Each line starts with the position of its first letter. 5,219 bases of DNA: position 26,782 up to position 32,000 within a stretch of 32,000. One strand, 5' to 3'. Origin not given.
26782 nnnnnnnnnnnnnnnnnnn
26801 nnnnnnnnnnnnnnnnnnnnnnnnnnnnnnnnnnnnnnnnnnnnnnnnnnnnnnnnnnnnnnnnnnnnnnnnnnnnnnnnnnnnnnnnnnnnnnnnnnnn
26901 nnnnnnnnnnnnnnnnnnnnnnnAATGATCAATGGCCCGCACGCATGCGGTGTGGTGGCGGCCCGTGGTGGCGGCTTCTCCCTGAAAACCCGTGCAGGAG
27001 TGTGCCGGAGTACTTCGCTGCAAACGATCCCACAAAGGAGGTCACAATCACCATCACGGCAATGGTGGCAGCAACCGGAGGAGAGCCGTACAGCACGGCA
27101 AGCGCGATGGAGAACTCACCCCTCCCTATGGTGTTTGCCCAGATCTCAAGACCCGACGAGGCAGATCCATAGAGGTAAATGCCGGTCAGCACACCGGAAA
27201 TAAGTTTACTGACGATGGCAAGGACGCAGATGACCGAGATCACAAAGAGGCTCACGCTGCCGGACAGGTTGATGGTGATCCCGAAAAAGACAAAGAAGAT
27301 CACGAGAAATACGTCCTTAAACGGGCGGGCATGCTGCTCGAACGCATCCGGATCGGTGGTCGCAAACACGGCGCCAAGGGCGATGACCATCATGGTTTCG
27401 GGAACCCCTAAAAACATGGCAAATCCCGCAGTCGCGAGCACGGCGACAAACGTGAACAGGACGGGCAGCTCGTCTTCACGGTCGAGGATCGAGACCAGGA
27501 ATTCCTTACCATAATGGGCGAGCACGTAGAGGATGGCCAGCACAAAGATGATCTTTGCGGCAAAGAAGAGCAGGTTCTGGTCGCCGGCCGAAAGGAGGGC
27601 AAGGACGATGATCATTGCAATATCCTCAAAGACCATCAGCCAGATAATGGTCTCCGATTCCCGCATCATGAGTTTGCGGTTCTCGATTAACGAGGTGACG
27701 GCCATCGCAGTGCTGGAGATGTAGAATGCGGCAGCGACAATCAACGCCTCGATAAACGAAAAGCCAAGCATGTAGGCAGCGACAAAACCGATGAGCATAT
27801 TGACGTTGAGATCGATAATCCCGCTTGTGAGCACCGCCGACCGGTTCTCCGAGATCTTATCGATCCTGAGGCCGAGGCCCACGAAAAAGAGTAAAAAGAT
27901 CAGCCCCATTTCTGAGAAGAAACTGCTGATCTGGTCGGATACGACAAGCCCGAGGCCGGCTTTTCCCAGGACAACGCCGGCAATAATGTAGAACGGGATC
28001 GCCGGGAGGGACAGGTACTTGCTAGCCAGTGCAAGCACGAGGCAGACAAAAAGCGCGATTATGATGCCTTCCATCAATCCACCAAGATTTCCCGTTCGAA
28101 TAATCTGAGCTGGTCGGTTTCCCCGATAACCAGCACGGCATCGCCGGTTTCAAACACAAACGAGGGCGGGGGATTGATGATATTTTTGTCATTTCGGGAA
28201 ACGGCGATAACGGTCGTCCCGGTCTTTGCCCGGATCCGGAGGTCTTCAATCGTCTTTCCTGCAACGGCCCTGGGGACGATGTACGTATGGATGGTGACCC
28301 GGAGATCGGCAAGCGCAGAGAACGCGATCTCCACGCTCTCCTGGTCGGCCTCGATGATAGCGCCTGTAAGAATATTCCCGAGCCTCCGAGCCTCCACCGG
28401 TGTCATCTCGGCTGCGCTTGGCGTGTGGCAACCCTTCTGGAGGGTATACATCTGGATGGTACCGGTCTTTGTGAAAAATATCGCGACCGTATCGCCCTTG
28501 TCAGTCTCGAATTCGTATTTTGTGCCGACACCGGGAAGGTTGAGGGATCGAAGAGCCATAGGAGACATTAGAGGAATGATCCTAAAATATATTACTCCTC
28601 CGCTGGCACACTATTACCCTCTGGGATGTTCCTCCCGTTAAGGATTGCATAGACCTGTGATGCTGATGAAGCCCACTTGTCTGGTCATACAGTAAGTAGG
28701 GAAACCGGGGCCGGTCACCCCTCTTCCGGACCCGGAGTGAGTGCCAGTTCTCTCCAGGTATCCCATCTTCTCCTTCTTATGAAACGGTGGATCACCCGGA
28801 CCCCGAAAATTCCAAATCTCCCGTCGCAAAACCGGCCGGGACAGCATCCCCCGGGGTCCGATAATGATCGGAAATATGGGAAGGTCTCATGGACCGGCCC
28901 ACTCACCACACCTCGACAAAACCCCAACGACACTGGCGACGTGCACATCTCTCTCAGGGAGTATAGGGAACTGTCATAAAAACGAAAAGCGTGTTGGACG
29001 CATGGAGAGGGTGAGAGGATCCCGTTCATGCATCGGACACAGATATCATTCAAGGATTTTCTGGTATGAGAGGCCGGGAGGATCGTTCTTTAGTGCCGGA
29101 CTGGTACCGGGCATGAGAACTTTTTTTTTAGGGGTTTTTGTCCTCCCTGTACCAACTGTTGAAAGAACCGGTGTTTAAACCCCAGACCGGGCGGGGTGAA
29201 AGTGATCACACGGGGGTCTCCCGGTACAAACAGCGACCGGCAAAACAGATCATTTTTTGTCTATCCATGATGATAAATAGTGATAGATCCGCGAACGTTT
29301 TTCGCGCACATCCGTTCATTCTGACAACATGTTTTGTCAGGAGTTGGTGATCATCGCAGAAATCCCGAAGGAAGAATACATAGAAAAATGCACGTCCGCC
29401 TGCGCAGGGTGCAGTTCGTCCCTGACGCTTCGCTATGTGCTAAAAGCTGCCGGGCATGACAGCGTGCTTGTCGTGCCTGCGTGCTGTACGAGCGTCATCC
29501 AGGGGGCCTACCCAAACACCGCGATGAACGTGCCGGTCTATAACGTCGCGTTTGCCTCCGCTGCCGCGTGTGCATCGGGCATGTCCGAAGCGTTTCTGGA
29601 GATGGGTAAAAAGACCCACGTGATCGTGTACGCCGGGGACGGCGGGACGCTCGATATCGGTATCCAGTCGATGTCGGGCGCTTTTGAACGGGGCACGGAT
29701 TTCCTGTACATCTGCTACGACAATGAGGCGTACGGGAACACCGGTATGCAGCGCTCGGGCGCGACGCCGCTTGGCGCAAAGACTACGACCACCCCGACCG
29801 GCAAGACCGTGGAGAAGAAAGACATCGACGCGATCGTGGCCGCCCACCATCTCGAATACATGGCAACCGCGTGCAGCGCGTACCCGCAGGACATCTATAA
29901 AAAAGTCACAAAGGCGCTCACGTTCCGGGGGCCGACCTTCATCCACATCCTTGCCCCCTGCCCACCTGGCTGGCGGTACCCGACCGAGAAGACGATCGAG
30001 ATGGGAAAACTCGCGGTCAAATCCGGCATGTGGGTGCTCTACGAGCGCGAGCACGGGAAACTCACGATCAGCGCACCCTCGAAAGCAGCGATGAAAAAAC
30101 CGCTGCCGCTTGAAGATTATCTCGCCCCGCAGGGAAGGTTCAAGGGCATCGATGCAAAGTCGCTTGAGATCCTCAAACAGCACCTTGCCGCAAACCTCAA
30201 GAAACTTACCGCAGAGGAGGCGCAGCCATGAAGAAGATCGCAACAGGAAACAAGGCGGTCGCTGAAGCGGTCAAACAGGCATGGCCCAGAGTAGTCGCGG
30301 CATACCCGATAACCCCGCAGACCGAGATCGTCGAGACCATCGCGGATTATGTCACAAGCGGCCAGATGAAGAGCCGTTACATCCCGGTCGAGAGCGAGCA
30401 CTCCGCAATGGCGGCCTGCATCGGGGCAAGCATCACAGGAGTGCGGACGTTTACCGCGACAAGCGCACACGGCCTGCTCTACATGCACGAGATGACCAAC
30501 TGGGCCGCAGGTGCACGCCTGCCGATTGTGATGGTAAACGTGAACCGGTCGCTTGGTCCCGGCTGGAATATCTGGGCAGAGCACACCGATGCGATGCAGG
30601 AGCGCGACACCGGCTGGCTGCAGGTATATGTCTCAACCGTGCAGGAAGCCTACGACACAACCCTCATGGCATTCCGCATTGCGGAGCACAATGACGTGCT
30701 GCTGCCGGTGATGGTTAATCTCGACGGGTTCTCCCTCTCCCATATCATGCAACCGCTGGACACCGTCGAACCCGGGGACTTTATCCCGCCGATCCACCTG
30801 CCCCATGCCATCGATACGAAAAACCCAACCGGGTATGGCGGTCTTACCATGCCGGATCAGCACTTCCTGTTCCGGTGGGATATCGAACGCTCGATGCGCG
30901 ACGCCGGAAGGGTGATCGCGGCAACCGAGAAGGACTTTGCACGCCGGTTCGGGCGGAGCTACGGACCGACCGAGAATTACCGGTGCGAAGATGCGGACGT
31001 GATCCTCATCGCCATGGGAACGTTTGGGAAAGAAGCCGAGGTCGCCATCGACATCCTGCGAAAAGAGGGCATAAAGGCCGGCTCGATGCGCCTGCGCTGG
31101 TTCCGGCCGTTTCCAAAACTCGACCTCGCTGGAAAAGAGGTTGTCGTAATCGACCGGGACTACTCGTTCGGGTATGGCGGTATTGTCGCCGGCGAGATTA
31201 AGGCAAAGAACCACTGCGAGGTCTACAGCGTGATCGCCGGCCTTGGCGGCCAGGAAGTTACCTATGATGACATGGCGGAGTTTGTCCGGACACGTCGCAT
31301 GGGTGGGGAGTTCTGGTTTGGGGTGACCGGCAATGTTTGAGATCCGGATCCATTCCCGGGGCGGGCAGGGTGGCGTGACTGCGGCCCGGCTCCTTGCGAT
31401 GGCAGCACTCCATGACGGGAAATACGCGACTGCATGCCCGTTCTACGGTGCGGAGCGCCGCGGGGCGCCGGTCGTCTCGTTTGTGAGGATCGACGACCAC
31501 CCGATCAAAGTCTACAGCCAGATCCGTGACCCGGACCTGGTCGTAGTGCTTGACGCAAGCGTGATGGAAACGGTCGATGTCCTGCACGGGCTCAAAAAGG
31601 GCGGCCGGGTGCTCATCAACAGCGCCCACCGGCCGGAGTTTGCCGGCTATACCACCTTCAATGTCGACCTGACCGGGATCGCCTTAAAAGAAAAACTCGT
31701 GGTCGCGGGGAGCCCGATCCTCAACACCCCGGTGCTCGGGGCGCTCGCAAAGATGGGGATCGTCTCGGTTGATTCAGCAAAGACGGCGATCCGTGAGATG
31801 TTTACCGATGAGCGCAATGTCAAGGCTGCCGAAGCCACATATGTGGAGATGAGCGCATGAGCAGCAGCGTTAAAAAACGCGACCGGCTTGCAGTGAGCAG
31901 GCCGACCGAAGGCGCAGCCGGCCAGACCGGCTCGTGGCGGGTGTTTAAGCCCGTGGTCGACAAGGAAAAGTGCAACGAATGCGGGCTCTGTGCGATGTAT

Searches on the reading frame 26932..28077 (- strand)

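Call 50: search_protein_families(library=pfam, proteins=[window:26932-28077:-], max_evalue=0.00001)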
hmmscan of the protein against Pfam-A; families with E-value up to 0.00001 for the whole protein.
window:26932-28077:- (382 aa): 1 family
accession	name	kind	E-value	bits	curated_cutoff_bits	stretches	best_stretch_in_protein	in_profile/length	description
PF00999.27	Na_H_Exchanger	-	5.1e-43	147.8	26.2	1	10-350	5-365/375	Sodium/hydrogen exchanger, transmembrane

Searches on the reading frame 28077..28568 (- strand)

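Call 50: search_protein_families(library=pfam, proteins=[window:28077-28568:-], max_evalue=0.00001)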
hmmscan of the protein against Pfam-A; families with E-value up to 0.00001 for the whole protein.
window:28077-28568:- (164 aa): 1 family
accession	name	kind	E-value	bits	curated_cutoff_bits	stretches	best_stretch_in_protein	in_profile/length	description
PF02080.26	TrkA_C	-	2.6e-15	56.5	27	1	101-160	11-69/71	TrkA-C domain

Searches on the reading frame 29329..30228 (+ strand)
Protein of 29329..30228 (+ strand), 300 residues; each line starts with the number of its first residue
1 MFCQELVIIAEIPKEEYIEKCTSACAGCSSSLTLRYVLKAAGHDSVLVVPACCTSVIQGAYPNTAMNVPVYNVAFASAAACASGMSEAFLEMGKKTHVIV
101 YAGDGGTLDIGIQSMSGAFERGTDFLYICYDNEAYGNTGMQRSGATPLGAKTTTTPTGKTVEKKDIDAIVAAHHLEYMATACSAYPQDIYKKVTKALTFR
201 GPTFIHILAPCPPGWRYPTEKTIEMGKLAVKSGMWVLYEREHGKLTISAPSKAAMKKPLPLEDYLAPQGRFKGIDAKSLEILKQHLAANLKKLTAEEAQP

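Call 50: search_protein_families(library=pfam, proteins=[window:29329-30228:+], max_evalue=0.00001)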
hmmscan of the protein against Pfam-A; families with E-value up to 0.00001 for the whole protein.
window:29329-30228:+ (300 aa): 1 family
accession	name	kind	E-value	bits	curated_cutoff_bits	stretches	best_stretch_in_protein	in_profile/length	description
PF02775.26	TPP_enzyme_C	-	1.9e-21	76.9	21.9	1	61-207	17-151/151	Thiamine pyrophosphate enzyme, C-terminal TPP binding domain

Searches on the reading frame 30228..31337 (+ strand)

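Call 70: search_protein_families(library=pfam, proteins=[window:30228-31337:+], max_evalue=0.001)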
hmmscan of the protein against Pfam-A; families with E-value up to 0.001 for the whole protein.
window:30228-31337:+ (370 aa): 3 families
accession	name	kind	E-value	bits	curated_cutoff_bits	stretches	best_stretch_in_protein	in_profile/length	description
PF01855.24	POR_N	-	3.3e-68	230.3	27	1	13-231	1-227/231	Pyruvate flavodoxin/ferredoxin oxidoreductase, thiamine diP-bdg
PF17147.9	PFOR_II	-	3.4e-26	92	27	1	256-349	1-102/102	Pyruvate:ferredoxin oxidoreductase core domain II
PF02780.25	Transketolase_C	-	1.5e-06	28.5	25.9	1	252-326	6-86/124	Transketolase, C-terminal domain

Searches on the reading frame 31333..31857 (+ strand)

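Call 70: search_protein_families(library=pfam, proteins=[window:31333-31857:+], max_evalue=0.001)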
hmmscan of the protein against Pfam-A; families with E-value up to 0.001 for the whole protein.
window:31333-31857:+ (175 aa): 1 family
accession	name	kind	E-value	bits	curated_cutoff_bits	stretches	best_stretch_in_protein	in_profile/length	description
PF01558.24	POR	-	1.6e-38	133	27.4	1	10-170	1-172/173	Pyruvate ferredoxin/flavodoxin oxidoreductase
